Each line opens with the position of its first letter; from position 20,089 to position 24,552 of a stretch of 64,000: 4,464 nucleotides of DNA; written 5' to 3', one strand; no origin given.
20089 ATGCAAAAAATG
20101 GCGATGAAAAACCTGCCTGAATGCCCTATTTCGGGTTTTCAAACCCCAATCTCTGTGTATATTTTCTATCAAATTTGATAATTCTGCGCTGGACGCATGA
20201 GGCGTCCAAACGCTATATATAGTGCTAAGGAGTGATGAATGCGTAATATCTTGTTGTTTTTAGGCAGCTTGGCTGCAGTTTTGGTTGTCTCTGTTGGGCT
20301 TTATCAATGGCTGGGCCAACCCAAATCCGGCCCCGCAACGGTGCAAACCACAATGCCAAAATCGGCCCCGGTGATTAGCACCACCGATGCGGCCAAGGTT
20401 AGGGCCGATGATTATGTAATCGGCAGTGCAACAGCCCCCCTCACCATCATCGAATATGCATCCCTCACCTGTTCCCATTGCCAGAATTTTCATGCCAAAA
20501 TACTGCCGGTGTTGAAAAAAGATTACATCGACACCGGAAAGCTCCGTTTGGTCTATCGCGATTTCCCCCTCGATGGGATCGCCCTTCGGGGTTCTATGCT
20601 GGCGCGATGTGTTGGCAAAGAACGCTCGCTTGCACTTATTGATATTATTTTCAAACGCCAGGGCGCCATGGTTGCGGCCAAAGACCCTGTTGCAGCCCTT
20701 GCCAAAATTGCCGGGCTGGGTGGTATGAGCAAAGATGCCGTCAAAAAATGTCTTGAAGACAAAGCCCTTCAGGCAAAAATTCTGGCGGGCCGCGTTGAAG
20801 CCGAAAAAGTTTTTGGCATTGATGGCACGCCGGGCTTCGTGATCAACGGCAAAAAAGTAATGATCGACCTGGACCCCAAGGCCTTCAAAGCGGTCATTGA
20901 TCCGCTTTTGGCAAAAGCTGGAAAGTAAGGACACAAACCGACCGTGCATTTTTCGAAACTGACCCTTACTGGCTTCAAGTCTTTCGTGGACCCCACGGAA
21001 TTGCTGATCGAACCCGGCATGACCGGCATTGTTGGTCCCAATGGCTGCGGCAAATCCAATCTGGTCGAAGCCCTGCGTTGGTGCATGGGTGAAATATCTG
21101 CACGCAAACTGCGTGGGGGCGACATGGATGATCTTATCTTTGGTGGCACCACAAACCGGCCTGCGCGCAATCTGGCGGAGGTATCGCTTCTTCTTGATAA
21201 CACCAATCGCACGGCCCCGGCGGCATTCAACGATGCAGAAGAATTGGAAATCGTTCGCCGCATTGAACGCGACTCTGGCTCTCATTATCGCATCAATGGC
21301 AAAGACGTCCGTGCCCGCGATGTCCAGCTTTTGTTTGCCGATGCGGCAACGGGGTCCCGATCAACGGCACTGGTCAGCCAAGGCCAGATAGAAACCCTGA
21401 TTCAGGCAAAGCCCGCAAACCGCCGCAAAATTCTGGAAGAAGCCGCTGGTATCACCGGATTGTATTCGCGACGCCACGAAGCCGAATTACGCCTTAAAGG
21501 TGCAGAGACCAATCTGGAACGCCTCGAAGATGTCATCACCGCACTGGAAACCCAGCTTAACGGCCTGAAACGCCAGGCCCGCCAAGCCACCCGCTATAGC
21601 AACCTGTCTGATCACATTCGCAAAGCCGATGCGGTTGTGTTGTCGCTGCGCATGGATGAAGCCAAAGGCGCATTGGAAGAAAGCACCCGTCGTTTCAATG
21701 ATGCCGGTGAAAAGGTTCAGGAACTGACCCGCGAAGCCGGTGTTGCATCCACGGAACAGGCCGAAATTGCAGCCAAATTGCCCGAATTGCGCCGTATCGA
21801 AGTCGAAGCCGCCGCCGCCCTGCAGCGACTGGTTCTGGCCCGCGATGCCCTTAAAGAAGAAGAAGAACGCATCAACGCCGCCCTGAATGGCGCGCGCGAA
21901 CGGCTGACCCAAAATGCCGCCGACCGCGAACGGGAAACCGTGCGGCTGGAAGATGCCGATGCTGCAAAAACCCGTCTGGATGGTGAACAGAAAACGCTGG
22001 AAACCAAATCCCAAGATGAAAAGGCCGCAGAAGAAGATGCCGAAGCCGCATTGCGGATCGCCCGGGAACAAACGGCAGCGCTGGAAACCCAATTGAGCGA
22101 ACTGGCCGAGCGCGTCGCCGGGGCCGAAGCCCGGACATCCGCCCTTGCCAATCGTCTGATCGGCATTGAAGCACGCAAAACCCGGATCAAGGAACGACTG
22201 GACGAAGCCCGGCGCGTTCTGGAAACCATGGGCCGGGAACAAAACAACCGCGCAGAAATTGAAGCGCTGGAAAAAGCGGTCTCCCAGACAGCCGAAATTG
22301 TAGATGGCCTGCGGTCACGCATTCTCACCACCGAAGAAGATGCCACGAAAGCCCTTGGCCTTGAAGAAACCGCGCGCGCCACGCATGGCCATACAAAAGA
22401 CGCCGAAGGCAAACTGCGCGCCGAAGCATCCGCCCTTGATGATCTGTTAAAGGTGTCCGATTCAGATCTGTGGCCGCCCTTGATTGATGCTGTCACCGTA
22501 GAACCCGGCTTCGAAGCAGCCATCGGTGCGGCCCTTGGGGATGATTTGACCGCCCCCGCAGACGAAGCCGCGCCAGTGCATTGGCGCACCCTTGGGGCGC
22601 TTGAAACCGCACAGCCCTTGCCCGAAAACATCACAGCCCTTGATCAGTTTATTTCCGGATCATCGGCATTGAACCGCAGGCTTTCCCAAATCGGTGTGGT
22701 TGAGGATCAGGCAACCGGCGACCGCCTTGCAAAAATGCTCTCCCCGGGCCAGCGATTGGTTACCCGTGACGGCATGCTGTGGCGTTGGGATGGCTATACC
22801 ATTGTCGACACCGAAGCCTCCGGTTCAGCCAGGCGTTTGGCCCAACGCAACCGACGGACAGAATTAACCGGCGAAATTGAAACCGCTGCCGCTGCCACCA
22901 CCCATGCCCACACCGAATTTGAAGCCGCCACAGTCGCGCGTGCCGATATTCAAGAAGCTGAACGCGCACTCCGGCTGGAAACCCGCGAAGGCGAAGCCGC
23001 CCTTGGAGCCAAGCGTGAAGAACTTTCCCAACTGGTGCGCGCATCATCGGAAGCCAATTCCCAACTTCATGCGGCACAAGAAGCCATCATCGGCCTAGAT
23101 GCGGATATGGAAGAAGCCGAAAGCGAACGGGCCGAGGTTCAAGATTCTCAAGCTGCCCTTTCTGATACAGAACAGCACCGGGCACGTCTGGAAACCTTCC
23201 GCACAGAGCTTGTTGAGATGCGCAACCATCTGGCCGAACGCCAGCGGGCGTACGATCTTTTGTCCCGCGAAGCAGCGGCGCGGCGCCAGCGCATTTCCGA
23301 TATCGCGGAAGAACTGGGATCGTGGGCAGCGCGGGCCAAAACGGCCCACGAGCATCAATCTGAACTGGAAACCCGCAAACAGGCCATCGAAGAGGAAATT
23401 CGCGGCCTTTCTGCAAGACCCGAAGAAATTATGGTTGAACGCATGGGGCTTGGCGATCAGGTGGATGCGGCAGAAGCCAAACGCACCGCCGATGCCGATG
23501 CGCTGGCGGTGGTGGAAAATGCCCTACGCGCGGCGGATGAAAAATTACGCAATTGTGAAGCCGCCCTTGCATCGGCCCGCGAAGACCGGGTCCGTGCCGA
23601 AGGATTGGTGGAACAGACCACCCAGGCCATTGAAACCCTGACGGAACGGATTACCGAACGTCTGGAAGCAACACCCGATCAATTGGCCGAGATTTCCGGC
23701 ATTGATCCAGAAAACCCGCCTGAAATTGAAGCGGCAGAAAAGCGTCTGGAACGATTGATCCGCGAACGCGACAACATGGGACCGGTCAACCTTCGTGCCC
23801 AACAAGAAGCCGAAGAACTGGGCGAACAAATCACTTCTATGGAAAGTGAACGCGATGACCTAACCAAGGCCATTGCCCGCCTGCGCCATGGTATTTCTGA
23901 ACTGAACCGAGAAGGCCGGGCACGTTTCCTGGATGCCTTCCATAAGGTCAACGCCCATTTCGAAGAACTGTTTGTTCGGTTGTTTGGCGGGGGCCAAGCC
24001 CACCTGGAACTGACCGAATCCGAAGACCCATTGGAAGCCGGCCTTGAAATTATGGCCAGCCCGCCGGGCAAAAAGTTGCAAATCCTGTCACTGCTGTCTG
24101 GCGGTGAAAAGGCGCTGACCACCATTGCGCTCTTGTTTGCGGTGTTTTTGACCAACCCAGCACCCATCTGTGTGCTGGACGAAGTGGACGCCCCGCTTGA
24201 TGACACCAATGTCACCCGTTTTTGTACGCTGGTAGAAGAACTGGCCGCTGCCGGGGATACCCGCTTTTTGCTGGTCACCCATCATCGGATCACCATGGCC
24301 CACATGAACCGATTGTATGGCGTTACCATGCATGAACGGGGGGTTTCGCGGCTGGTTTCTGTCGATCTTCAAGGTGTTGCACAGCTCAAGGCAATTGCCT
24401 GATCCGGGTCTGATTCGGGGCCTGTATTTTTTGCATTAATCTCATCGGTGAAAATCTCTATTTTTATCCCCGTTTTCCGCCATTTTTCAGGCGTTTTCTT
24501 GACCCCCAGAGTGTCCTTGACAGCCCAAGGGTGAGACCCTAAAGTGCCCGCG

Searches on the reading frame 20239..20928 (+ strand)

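Call 78: search_protein_families(library=ncbifam, proteins=[window:20239-20928:+], max_evalue=1e-10)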
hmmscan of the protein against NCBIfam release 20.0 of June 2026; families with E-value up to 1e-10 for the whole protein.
window:20239-20928:+ (229 aa): 1 family
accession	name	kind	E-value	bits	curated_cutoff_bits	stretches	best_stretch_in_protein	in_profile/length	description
NF041057.1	Rcas_1661_fam_Se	equivalog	6.1e-21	75.1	190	1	33-221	56-245/247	Rcas_1661 family thioredoxin-like (seleno)lipoprotein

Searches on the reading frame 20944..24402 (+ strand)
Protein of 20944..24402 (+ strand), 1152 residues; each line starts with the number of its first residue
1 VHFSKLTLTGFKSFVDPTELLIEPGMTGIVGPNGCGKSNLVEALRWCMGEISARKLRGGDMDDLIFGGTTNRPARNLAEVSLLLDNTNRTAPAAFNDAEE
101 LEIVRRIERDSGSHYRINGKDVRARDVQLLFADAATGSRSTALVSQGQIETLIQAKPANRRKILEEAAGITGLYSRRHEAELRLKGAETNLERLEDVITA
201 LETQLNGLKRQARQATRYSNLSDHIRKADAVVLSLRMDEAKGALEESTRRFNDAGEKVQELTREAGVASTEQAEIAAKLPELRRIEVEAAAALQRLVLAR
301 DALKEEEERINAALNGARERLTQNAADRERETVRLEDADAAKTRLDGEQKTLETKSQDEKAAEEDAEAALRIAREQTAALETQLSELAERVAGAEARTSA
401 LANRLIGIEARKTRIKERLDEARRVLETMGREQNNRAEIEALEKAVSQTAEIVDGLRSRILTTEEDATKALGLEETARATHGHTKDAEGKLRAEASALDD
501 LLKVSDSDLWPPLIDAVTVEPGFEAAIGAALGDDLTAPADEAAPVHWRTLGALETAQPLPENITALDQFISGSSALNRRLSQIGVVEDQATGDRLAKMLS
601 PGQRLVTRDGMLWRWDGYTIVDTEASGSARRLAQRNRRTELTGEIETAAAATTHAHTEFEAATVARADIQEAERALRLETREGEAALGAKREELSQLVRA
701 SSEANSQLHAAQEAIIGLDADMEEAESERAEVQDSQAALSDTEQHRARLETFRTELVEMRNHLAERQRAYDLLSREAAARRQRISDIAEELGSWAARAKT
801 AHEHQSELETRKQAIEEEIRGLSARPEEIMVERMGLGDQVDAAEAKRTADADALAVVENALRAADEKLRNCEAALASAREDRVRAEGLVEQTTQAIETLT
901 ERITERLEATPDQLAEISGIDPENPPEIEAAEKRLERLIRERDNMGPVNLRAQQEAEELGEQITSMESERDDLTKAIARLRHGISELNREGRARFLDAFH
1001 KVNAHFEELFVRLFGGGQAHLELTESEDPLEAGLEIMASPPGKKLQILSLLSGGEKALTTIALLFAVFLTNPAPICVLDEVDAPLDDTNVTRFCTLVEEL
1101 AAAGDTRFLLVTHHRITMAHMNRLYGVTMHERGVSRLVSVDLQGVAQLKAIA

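Call 78: search_protein_families(library=ncbifam, proteins=[window:20944-24402:+], max_evalue=1e-10)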
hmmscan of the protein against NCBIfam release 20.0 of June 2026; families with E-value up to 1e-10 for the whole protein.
window:20944-24402:+ (1152 aa): 7 families
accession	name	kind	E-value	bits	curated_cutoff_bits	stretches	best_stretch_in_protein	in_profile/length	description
TIGR02168.1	SMC_prok_B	equivalog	1.1e-260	868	567.35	1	3-1142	2-1181/1181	chromosome segregation protein SMC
TIGR02169.1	SMC_prok_A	equivalog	1.7e-120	403.6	729.4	2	602-1142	639-1165/1165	chromosome segregation protein SMC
NF045487.1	ASRP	equivalog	4.3e-26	91.7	300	1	636-1112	132-589/593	archaea-specific SMC-related protein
NF002572.0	PRK02224.1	equivalog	2.2e-17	62.7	1087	0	1-165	1-156/888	DNA double-strand break repair ATPase Rad50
NF045780.1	TrlF_fam_ATP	equivalog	2.3e-17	63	350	1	13-467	298-755/944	TrlF family AAA-like ATPase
NF041035.1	Rad50_Halo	equivalog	5.2e-13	48.3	1000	0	1-205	1-196/883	DNA double-strand break repair ATPase Rad50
NF003034.1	PRK03918.1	equivalog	4e-12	45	700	0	1-445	1-434/878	DNA double-strand break repair ATPase Rad50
